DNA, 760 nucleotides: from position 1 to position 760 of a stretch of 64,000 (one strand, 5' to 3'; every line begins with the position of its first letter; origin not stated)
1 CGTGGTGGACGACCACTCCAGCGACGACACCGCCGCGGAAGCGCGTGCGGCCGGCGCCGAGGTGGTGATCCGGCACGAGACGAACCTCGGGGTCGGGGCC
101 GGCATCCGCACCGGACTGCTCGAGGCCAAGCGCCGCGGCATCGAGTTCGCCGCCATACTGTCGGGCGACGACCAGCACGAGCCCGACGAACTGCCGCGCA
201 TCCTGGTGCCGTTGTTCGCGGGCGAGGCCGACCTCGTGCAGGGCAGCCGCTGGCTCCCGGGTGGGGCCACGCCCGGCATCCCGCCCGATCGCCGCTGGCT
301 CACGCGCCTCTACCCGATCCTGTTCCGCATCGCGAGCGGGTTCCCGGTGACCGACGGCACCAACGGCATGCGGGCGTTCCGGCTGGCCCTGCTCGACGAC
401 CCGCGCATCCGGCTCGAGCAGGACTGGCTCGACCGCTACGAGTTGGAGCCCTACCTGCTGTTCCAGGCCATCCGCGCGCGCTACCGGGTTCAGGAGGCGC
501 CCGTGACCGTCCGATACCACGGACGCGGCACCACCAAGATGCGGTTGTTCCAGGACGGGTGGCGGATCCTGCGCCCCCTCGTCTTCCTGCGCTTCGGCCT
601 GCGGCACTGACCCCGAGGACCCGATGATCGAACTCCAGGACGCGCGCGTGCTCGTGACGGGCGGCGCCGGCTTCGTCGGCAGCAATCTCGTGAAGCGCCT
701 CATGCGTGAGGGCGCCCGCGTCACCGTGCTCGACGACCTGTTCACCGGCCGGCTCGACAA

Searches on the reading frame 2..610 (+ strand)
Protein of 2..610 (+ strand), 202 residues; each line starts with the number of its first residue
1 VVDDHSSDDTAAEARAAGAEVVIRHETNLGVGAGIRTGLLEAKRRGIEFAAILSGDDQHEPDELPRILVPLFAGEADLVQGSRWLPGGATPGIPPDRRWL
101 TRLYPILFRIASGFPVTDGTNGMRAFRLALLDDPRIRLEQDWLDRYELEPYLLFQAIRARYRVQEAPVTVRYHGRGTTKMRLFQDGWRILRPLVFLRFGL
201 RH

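Call 21: search_protein_families(library=pfam, proteins=[window:2-610:+], max_evalue=0.0001)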
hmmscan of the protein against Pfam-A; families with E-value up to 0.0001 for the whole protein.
window:2-610:+ (202 aa): 1 family
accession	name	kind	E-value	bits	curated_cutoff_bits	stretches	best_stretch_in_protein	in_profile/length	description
PF00535.33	Glycos_transf_2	-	1.2e-13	51.8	23.3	1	2-131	33-164/168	Glycosyl transferase family 2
